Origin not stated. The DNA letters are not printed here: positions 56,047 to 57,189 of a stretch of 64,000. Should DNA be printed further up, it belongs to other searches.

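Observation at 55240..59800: Sulfate ABC importer whose ATPase is fused to tandem universal-stress-protein domains, with the non-canonical gene order cysA-sbp-cysT-cysW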

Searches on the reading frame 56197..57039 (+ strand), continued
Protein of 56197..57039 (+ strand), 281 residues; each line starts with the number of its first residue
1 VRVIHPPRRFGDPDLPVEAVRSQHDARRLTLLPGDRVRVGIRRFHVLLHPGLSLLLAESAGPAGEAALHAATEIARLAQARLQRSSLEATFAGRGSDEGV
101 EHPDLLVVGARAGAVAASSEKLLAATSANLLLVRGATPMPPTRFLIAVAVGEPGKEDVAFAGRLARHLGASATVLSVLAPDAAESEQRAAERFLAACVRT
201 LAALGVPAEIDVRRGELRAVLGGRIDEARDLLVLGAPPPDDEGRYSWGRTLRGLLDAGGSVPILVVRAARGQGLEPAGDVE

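Call 25: search_solved_structures(query=A1, max_evalue=0.01, show_alignments=4)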
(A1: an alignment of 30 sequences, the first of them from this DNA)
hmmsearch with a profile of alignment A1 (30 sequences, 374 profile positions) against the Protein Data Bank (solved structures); distinct sequences matched with E-value up to 0.01: 5.
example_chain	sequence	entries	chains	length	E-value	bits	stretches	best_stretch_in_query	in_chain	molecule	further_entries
3ab7_A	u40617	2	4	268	3.6e-06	29.4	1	119-364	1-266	Putative uncharacterized protein TTHA0350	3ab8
1mjh_A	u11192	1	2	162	7.1e-05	25.1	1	283-368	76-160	PROTEIN (ATP-BINDING DOMAIN OF PROTEIN MJ0577)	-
3s3t_A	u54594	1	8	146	0.0017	20.6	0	306-366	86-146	Nucleotide-binding protein, universal stress protein UspA family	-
3hgm_A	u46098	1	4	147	0.0057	18.8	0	302-365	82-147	Universal Stress Protein TeaD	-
1wjg_A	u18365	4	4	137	0.0096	18.1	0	301-366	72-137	probable ATP binding protein | Universal stress protein family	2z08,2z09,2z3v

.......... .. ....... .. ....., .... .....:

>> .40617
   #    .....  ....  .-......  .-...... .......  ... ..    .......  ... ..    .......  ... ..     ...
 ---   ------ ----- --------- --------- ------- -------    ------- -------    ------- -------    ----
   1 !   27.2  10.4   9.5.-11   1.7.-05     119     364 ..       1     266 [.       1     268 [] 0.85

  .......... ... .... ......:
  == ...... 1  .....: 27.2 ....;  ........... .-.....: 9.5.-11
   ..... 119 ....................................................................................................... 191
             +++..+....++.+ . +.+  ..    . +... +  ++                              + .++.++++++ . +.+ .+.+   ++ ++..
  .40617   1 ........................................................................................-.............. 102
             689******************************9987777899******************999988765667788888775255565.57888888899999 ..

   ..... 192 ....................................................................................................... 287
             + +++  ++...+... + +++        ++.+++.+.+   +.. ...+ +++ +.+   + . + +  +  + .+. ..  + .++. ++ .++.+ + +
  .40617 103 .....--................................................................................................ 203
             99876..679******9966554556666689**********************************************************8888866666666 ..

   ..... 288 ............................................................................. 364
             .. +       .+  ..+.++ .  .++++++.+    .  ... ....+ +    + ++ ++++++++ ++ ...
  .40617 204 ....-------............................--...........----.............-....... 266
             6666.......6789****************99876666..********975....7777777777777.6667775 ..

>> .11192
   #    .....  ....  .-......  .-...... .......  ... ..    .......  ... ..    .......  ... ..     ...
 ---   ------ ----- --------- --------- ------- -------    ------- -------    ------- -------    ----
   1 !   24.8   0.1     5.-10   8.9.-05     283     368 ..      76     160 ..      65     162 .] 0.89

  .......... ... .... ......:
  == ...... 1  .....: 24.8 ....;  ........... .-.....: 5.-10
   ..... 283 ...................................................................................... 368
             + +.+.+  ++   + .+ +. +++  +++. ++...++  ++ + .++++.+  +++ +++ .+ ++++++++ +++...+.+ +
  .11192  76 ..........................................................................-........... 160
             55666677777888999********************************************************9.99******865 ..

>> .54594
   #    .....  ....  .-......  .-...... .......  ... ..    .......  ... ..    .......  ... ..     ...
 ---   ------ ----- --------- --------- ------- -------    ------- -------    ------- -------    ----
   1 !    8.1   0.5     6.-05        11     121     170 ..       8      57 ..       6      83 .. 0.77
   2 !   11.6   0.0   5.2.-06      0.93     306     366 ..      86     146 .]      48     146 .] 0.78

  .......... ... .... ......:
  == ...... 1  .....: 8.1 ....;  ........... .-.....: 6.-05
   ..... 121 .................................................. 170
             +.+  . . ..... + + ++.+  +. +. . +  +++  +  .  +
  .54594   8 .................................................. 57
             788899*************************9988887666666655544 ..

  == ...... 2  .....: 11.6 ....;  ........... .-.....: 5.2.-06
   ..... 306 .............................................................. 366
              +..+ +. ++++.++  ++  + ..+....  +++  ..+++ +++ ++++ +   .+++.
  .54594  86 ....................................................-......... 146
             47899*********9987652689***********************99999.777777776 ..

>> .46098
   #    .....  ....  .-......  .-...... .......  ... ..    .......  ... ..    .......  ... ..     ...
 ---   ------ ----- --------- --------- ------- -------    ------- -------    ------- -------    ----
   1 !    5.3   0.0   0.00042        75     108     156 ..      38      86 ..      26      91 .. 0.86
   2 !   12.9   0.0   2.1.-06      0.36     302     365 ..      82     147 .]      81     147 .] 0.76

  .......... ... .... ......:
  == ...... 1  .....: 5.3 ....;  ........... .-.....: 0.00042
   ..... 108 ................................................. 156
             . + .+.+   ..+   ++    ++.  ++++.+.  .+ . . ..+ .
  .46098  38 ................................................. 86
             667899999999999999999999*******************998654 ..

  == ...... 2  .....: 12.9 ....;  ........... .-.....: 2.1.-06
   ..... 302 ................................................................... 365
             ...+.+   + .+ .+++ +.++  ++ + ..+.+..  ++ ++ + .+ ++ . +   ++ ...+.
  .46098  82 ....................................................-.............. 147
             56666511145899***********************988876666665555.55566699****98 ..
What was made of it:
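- On Universal stress protein family (PF00582): The family profile matches TTHA0350 at E 3.6e-6 and MJ0577 at E 7e-5 (call 25).
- On Tandem-type USP (UspE, Rv2623, TTHA0350 type): The profile alignment covers residues 1-266 of TTHA0350 (call 25).
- Checked: A profile of the tail's family matches both domains of the tandem USP TTHA0350 (E 3.6e-6) and also MJ0577 (E 7e-5) (call 25).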

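Call 34: search_protein_representatives(alignment_id=A2)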
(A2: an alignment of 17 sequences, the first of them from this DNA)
Query: 17 sequences, 251 profile positions. Proteins with E-value up to 0.001 (for the whole library): 8457; up to 1e-10: 571; up to 1e-30: 97. The best 150 are listed.
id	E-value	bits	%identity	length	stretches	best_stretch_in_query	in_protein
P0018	8.6e-83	294.2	-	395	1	1-247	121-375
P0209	1.1e-79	284.0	-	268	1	1-245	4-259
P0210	3.6e-78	279.0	-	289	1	1-244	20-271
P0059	3.8e-77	275.7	-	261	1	1-246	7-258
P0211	5.7e-75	268.5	-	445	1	1-244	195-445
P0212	3.7e-73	262.6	-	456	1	1-245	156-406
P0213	1.1e-72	261.1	-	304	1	1-247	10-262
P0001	3.4e-71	256.2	-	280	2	69-250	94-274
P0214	2.9e-69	249.8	-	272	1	4-246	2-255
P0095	1.5e-68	247.5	-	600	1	1-250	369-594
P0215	5.4e-68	245.7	-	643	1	1-247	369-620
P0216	4.2e-67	242.8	-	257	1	9-246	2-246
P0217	1.4e-66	241.1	-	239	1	39-245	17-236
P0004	1.9e-66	240.6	-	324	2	67-247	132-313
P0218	5.5e-66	239.1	-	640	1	1-246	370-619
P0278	1.9e-33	132.5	-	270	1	2-241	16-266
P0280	6.9e-33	130.7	-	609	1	3-244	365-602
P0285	1.0e-31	126.9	-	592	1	58-244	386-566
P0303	1.4e-27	113.3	-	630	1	2-241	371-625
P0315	2.5e-25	105.9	-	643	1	2-241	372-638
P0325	1.7e-24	103.2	-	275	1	4-243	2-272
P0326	1.7e-24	103.2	-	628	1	2-244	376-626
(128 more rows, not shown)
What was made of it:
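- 97 clusters at 50% identity match the tail profile at E<=1e-30 (call 34).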

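Call 43: search_protein_families(library=ncbifam, proteins=[L006:7843-9201:+], max_evalue=0.00001)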
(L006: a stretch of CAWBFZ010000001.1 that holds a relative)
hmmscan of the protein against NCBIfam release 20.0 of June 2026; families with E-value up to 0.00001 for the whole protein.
L006:7843-9201:+ (452 aa): 0 families

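Call 44: search_protein_families(library=pfam, proteins=[L006:7843-9201:+, L041:6026-7939:+, P0325, P0278], max_evalue=0.01)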
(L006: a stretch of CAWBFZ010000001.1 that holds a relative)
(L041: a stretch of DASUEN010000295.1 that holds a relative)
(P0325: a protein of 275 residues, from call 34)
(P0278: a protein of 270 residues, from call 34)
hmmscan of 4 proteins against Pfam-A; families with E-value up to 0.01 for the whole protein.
L006:7843-9201:+ (452 aa): 1 family
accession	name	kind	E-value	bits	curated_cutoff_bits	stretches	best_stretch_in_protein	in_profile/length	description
PF07396.17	Porin_O_P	-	2.8e-34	119.4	20.9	1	78-452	3-370/370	Phosphate-selective porin O and P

L041:6026-7939:+ (637 aa): 8 families
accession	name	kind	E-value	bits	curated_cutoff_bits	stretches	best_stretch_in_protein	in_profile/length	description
PF00005.33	ABC_tran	-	8e-36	124.1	25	1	19-160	2-136/137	ABC transporter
PF00582.32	Usp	-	4.6e-10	40.6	24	1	508-601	5-112/141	Universal stress protein family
PF13304.12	AAA_21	-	8.1e-08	33.1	27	1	126-193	231-300/304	AAA domain, putative AbiEii toxin, Type IV TA system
PF13401.12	AAA_22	-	0.0006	20.6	27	1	30-158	7-92/130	AAA domain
PF08402.16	TOBE_2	-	0.0017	18.8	21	0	281-331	4-49/76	TOBE domain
PF02463.25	SMC_N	-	0.0026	17.7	40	0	130-204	134-209/220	RecF/RecN/SMC N terminal domain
PF03193.22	RsgA_GTPase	-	0.0056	17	30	0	28-59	106-137/174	RsgA GTPase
PF25199.1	nSTAND_NTPase5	-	0.0083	16.4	34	0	26-52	39-65/145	Novel STAND NTPase 5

P0325 (275 aa): 1 family
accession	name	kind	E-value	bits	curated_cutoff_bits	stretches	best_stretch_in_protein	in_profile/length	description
PF00582.32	Usp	-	1.4e-43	149.2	24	2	2-123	4-141/141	Universal stress protein family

P0278 (270 aa): 2 families
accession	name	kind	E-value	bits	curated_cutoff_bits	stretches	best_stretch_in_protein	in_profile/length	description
PF00582.32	Usp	-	1.8e-14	54.9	24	1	142-267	3-141/141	Universal stress protein family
PF03466.25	LysR_substrate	-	0.0094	15.8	28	0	60-116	15-70/209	LysR substrate binding domain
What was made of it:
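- On Universal stress protein family (PF00582): The family member in L041 passes at 40.6 bits (call 44).
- Checked: A family member, the L041 protein, passes Pfam Usp at 40.6 bits (call 44).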

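Call 58: search_protein_families(library=ncbifam, proteins=[P0303, P0315, P0326, P0280, P0285], max_evalue=1e-60)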
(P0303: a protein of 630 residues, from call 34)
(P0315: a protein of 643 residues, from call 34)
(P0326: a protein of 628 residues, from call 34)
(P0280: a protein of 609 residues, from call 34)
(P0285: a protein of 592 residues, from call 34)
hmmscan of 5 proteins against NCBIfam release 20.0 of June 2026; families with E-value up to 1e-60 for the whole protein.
P0303 (630 aa): 14 families
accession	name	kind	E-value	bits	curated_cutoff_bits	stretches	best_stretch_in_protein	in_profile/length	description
TIGR03265.1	PhnT2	equivalog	1.8e-99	333.4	457.7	1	4-319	6-315/353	putative 2-aminoethylphosphonate ABC transporter ATP-binding protein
TIGR00968.1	3a0106s01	subfamily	4.1e-90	301.4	342.75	1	3-238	1-236/237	sulfate ABC transporter ATP-binding protein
TIGR01187.1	potA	subfamily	1.3e-88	297.2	355.6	1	33-319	1-289/325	polyamine ABC transporter ATP-binding protein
NF040840.2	tungstate_WtpC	equivalog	5.6e-85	285.6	440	1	8-316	7-311/347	tungstate ABC transporter ATP-binding protein WtpC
NF008105.0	PRK10851.1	equivalog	4.8e-84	282.1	502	1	1-282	1-283/362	sulfate/thiosulfate ABC transporter ATP-binding protein CysA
NF008513.0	PRK11432.1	equivalog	5.9e-83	278.7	496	1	3-283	7-287/351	ferric ABC transporter ATP-binding protein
NF006987.0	PRK09452.1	equivalog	6.3e-83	278.5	482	1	4-317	19-334/378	spermidine/putrescine ABC transporter ATP-binding protein PotA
NF043075.1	MMSYN1_0197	equivalog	4.9e-81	272.3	550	1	4-312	4-304/341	spermidine/putrescine ABC transporter ATP-binding protein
NF040933.2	ABC_arch_GlcV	equivalog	1.6e-79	267.3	450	1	16-316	20-323/357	glucose ABC transporter ATP-binding protein GlcV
NF008653.0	PRK11650.1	subfamily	2.3e-77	260.5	432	1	3-288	4-294/357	sn-glycerol-3-phosphate ABC transporter ATP-binding protein UgpC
NF008621.0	PRK11607.1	equivalog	2.3e-77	260.3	613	1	7-310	24-330/377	putrescine ABC transporter ATP-binding subunit PotG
TIGR03258.1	PhnT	equivalog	1.8e-76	257.5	499.15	1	2-240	8-247/359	2-aminoethylphosphonate ABC transport system ATP-binding subunit PhnT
NF008233.0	PRK11000.1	equivalog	6.2e-67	226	568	1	3-279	4-288/369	maltose/maltodextrin ABC transporter ATP-binding protein MalK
TIGR01186.1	proV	subfamily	8.4e-66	222.5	326.6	1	12-238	3-235/363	betaine/proline/choline family ABC transporter ATP-binding protein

P0315 (643 aa): 15 families
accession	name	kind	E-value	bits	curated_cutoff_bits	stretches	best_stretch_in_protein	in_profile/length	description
TIGR03265.1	PhnT2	equivalog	2.2e-100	336.3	457.7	1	3-319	5-317/353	putative 2-aminoethylphosphonate ABC transporter ATP-binding protein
TIGR00968.1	3a0106s01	subfamily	4.1e-90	301.4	342.75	1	3-237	1-235/237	sulfate ABC transporter ATP-binding protein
NF006987.0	PRK09452.1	equivalog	3.5e-89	299.1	482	1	3-306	18-325/378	spermidine/putrescine ABC transporter ATP-binding protein PotA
NF008105.0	PRK10851.1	equivalog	1.9e-86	290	502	1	1-299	1-297/362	sulfate/thiosulfate ABC transporter ATP-binding protein CysA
TIGR01187.1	potA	subfamily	5.4e-86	288.6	355.6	1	33-315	1-287/325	polyamine ABC transporter ATP-binding protein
NF008653.0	PRK11650.1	subfamily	5.5e-83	279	432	1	3-286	4-292/357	sn-glycerol-3-phosphate ABC transporter ATP-binding protein UgpC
NF040840.2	tungstate_WtpC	equivalog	7.6e-82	275.4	440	1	18-284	16-281/347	tungstate ABC transporter ATP-binding protein WtpC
NF043075.1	MMSYN1_0197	equivalog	5.1e-81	272.2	550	1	4-285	4-284/341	spermidine/putrescine ABC transporter ATP-binding protein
TIGR03258.1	PhnT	equivalog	1.5e-78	264.3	499.15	1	3-243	9-250/359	2-aminoethylphosphonate ABC transport system ATP-binding subunit PhnT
NF008513.0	PRK11432.1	equivalog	3.3e-78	263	496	1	3-284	7-288/351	ferric ABC transporter ATP-binding protein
NF040933.2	ABC_arch_GlcV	equivalog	3.7e-78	262.9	450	1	2-298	2-305/357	glucose ABC transporter ATP-binding protein GlcV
NF008621.0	PRK11607.1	equivalog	6.1e-76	255.7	613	1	7-310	24-332/377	putrescine ABC transporter ATP-binding subunit PotG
NF008233.0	PRK11000.1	equivalog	1.8e-71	240.9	568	1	2-287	3-295/369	maltose/maltodextrin ABC transporter ATP-binding protein MalK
TIGR01186.1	proV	subfamily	2e-66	224.6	326.6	1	17-239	8-236/363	betaine/proline/choline family ABC transporter ATP-binding protein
TIGR03415.1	ABC_choXWV_ATP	equivalog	5.2e-61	206.7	483.75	1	17-237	39-269/382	choline ABC transporter ATP-binding protein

P0326 (628 aa): 14 families
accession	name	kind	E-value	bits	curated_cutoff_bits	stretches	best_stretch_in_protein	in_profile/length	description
TIGR03265.1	PhnT2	equivalog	8.2e-96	321.3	457.7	1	4-325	6-316/353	putative 2-aminoethylphosphonate ABC transporter ATP-binding protein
TIGR00968.1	3a0106s01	subfamily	2.3e-90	302.3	342.75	1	3-238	1-236/237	sulfate ABC transporter ATP-binding protein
NF006987.0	PRK09452.1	equivalog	8.4e-90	301.2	482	1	3-321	18-333/378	spermidine/putrescine ABC transporter ATP-binding protein PotA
TIGR01187.1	potA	subfamily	6.5e-87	291.6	355.6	1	33-321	1-286/325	polyamine ABC transporter ATP-binding protein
NF040840.2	tungstate_WtpC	equivalog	6.6e-86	288.7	440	1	5-322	4-312/347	tungstate ABC transporter ATP-binding protein WtpC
NF043075.1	MMSYN1_0197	equivalog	3.6e-84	282.6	550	1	4-321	4-308/341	spermidine/putrescine ABC transporter ATP-binding protein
NF008513.0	PRK11432.1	equivalog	3.6e-83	279.4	496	1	3-290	7-289/351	ferric ABC transporter ATP-binding protein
NF008653.0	PRK11650.1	subfamily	1.7e-80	270.8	432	1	3-319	4-323/357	sn-glycerol-3-phosphate ABC transporter ATP-binding protein UgpC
NF040933.2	ABC_arch_GlcV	equivalog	2.4e-80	270.1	450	1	2-321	2-323/357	glucose ABC transporter ATP-binding protein GlcV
NF008105.0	PRK10851.1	equivalog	1.1e-78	264.4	502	1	1-290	1-286/362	sulfate/thiosulfate ABC transporter ATP-binding protein CysA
TIGR03258.1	PhnT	equivalog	1.9e-74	250.9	499.15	1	3-258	9-267/359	2-aminoethylphosphonate ABC transport system ATP-binding subunit PhnT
NF008621.0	PRK11607.1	equivalog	1.1e-72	245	613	1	6-289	23-308/377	putrescine ABC transporter ATP-binding subunit PotG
NF008233.0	PRK11000.1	equivalog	1.7e-72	244.3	568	1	2-318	3-317/369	maltose/maltodextrin ABC transporter ATP-binding protein MalK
TIGR01186.1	proV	subfamily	7.8e-64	216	326.6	1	15-240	6-237/363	betaine/proline/choline family ABC transporter ATP-binding protein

P0280 (609 aa): 15 families
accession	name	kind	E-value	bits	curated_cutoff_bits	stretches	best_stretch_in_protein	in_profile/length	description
TIGR03265.1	PhnT2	equivalog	7.4e-102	341.2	457.7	1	5-314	7-318/353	putative 2-aminoethylphosphonate ABC transporter ATP-binding protein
TIGR00968.1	3a0106s01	subfamily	1.8e-91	305.9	342.75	1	3-237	1-235/237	sulfate ABC transporter ATP-binding protein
TIGR01187.1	potA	subfamily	4.2e-91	305.4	355.6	1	33-307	1-285/325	polyamine ABC transporter ATP-binding protein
NF006987.0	PRK09452.1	equivalog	1.7e-87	293.6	482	1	3-289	18-316/378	spermidine/putrescine ABC transporter ATP-binding protein PotA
NF008105.0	PRK10851.1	equivalog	3.5e-85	285.9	502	1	1-289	1-295/362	sulfate/thiosulfate ABC transporter ATP-binding protein CysA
NF040840.2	tungstate_WtpC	equivalog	5.1e-82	275.9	440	1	18-279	16-282/347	tungstate ABC transporter ATP-binding protein WtpC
NF008653.0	PRK11650.1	subfamily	2.1e-81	273.8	432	1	5-245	6-249/357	sn-glycerol-3-phosphate ABC transporter ATP-binding protein UgpC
TIGR03258.1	PhnT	equivalog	4.1e-81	272.8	499.15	1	3-243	9-250/359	2-aminoethylphosphonate ABC transport system ATP-binding subunit PhnT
NF040933.2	ABC_arch_GlcV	equivalog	4.2e-78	262.7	450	1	17-305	21-320/357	glucose ABC transporter ATP-binding protein GlcV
NF008513.0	PRK11432.1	equivalog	9.4e-77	258.3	496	1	4-243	8-247/351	ferric ABC transporter ATP-binding protein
NF043075.1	MMSYN1_0197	equivalog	7.4e-74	248.7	550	1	5-239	5-239/341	spermidine/putrescine ABC transporter ATP-binding protein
NF008621.0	PRK11607.1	equivalog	1.4e-70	238.1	613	1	15-239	32-256/377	putrescine ABC transporter ATP-binding subunit PotG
NF008233.0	PRK11000.1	equivalog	3.4e-68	230.1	568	1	2-241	3-242/369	maltose/maltodextrin ABC transporter ATP-binding protein MalK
TIGR01186.1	proV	subfamily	1e-67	228.8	326.6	1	12-247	3-244/363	betaine/proline/choline family ABC transporter ATP-binding protein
TIGR03415.1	ABC_choXWV_ATP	equivalog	2e-63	214.7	483.75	1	8-250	30-282/382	choline ABC transporter ATP-binding protein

P0285 (592 aa): 0 families
